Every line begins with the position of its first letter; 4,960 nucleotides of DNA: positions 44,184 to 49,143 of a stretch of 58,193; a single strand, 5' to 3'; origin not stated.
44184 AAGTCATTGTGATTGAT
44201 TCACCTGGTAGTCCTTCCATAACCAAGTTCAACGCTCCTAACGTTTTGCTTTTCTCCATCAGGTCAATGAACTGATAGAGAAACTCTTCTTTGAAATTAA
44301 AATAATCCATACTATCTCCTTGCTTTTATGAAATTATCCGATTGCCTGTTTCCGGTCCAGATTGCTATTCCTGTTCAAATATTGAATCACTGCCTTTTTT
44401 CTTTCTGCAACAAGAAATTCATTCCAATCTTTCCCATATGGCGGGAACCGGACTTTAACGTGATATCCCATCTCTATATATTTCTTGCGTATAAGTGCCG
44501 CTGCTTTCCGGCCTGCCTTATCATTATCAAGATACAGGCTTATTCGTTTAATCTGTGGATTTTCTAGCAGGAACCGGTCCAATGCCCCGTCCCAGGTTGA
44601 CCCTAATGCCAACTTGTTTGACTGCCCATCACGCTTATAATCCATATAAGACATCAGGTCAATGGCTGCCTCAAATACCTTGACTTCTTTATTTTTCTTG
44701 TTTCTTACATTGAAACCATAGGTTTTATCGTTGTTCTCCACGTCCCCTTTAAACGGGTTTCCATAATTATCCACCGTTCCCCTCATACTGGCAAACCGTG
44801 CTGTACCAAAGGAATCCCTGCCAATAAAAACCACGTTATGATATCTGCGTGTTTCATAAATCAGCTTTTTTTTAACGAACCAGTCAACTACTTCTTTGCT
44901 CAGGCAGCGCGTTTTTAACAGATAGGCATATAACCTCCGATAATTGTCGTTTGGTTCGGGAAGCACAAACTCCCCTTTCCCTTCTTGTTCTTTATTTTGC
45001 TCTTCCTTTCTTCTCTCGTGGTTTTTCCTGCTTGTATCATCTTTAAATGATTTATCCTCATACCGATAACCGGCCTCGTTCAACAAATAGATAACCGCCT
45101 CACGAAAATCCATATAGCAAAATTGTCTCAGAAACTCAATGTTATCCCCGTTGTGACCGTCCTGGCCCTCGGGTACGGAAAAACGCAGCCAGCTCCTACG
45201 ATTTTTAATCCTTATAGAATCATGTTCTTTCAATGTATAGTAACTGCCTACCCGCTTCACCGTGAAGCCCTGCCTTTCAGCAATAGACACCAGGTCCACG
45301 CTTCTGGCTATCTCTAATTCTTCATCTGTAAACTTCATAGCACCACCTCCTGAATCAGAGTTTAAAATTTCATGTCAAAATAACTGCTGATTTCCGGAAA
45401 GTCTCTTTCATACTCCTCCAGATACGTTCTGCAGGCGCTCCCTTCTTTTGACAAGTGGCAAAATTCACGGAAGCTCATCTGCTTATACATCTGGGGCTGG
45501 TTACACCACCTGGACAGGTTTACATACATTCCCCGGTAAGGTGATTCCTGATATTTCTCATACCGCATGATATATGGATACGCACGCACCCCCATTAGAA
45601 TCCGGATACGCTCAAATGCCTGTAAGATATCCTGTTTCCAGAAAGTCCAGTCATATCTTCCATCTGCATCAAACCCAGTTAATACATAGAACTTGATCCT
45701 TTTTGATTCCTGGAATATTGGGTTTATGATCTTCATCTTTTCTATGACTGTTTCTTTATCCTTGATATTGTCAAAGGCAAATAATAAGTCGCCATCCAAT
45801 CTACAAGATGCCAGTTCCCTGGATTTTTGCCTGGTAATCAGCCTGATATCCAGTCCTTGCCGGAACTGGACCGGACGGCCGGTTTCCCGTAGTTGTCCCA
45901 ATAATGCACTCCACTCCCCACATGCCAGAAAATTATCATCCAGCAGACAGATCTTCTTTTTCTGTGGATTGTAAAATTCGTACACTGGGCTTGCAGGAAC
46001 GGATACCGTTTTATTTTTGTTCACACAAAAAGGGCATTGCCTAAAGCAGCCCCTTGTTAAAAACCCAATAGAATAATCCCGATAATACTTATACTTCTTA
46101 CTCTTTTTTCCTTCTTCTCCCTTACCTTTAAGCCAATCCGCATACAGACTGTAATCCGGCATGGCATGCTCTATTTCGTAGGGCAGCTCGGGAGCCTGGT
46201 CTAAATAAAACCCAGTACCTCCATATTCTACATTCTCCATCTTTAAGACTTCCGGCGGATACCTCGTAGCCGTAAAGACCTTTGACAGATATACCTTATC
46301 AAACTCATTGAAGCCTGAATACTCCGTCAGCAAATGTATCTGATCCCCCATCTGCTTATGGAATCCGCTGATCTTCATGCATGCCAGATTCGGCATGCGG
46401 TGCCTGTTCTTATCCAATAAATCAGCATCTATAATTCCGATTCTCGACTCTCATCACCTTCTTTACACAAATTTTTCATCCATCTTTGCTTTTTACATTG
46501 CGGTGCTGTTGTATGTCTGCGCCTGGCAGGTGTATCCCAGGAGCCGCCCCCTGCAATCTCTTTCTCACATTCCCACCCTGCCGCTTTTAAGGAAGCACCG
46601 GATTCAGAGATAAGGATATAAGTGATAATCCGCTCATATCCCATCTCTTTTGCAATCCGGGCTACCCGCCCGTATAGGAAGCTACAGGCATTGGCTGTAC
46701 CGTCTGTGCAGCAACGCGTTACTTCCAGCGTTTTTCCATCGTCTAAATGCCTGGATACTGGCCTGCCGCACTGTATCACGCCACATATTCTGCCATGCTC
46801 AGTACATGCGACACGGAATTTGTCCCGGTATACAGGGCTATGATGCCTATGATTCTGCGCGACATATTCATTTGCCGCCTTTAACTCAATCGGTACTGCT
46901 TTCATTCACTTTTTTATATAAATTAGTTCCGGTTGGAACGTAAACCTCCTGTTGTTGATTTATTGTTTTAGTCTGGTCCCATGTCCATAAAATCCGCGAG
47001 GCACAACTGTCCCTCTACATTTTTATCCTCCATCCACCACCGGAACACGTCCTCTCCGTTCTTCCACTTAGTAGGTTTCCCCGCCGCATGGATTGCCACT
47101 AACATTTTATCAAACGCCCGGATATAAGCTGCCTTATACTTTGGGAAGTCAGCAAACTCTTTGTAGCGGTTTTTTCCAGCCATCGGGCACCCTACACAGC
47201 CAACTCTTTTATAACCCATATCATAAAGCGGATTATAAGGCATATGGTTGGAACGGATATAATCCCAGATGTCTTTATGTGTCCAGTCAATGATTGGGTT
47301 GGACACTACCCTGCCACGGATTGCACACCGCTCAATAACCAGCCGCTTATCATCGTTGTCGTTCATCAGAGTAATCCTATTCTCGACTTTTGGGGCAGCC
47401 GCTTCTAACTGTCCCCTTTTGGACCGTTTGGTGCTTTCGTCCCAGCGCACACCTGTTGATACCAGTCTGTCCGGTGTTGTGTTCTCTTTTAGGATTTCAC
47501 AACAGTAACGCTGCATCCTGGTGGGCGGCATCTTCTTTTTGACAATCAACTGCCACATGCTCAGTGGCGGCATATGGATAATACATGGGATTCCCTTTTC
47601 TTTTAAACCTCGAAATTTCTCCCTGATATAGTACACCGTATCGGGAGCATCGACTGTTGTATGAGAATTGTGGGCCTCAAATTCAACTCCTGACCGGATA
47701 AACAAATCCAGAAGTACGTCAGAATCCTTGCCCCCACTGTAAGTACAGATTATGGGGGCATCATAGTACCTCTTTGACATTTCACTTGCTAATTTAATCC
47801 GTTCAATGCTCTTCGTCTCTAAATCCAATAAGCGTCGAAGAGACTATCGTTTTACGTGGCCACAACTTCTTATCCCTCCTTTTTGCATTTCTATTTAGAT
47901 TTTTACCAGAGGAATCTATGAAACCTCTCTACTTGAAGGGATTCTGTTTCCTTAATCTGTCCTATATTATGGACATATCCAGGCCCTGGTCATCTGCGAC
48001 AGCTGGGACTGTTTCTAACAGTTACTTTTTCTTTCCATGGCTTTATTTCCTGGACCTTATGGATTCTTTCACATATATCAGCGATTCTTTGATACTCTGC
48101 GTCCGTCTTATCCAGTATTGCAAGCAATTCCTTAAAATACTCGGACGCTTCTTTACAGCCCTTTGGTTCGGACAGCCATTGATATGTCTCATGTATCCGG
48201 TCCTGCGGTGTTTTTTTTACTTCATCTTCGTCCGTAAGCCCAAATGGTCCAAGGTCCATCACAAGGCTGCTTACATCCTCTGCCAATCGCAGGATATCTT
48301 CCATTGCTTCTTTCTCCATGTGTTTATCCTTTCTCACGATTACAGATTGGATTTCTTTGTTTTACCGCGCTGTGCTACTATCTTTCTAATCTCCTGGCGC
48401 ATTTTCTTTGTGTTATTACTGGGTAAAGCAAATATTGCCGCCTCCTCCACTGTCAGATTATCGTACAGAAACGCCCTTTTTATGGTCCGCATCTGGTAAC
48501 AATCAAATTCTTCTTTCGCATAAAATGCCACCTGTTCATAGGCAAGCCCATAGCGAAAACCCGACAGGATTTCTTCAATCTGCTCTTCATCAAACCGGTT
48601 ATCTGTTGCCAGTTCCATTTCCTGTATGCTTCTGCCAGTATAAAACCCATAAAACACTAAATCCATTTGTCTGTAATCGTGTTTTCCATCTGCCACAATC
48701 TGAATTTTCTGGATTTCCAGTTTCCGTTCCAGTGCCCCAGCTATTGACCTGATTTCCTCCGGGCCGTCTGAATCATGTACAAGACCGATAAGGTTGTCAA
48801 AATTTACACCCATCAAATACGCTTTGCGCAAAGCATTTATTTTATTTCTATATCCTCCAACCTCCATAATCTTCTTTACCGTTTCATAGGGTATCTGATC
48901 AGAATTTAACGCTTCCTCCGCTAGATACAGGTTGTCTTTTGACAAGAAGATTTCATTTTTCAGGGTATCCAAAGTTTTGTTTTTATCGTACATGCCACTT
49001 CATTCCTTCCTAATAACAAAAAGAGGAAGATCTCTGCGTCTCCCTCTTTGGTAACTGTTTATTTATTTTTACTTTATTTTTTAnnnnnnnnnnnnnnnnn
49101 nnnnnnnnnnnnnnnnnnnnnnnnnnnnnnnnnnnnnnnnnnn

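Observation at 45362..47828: PAPS-reductase-like, GNAT-like and radical-SAM trio: candidate nucleic-acid modification module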

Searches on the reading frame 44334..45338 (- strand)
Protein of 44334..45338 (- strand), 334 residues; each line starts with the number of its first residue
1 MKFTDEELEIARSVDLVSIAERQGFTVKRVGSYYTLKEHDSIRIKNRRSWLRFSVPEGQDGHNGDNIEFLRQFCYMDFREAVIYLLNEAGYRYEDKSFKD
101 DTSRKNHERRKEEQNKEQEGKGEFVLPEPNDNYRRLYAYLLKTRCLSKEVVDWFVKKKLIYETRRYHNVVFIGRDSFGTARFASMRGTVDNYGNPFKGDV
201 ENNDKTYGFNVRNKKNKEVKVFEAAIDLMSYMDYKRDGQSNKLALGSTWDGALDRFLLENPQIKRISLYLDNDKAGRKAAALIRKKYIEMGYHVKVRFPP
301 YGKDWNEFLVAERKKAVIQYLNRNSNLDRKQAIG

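Call 3: search_protein_families(library=pfam, proteins=[window:44334-45338:-], max_evalue=0.01)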
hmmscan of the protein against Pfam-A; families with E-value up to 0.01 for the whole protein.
window:44334-45338:- (334 aa): 3 families
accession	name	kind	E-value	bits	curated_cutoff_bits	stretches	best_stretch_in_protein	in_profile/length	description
PF13154.11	DUF3991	-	2.6e-16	60.2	24.5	1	138-209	1-69/74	Protein of unknown function (DUF3991)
PF13155.12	Toprim_2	-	7.5e-15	55.5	22.1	1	221-309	2-88/88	Toprim-like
PF13362.12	Toprim_3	-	1.1e-07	32.6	27.2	1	243-312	24-92/95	Toprim domain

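Call 4: search_protein_families(library=ncbifam, proteins=[window:44334-45338:-], max_evalue=0.01)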
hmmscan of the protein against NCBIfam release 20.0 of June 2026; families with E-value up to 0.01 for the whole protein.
window:44334-45338:- (334 aa): 2 families
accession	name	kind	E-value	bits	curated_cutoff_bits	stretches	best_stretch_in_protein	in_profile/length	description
TIGR01391.1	dnaG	equivalog_domain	4.1e-14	52.3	283.6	2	262-325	298-361/414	DNA primase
TIGR00646.1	MG010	hypoth_equivalog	8.9e-07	28.7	260.65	1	231-314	122-206/218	DNA primase-like protein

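Call 5: search_protein_families(library=phrogs, proteins=[window:44334-45338:-], max_evalue=0.01)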
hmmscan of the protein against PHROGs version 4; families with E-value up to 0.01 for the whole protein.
window:44334-45338:- (334 aa): 7 families
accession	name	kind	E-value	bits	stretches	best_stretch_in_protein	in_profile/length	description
phrog_47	-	DNA, RNA and nucleotide metabolism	1e-18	68.3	1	61-320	83-333/947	DNA primase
phrog_239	-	DNA, RNA and nucleotide metabolism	2.8e-10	40.8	1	98-321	74-309/801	DNA primase/helicase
phrog_6444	-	DNA, RNA and nucleotide metabolism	6.7e-09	36.1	2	61-153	65-155/577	DNA primase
phrog_22173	-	DNA, RNA and nucleotide metabolism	5.6e-07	30.6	1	201-305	17-121/133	DNA primase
phrog_849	-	DNA, RNA and nucleotide metabolism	4e-05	23.7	1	205-324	227-343/435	DNA primase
phrog_11992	-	unknown function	6.7e-05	24.2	1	61-120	55-114/177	-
phrog_510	-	DNA, RNA and nucleotide metabolism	0.0036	17.1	0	261-317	292-353/667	DNA primase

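Call 6: search_protein_families(library=padloc, proteins=[window:44334-45338:-], max_evalue=0.01)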
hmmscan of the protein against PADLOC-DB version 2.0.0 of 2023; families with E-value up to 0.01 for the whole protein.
window:44334-45338:- (334 aa): 2 families
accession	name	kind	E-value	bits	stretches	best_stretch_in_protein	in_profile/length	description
PDLC03800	RTasDnaG-like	-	1.1e-11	42.2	1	264-316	326-379/550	DRT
PDLC03767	RT_UG29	-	0.00022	16.7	0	265-323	313-373/2280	DRT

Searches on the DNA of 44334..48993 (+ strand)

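Call 12: search_dna_similar(query=window:44334-48993:+, collection=plasmids, mode=near, max_rows=15)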
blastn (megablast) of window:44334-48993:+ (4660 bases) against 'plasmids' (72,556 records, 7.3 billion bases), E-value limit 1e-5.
No match.
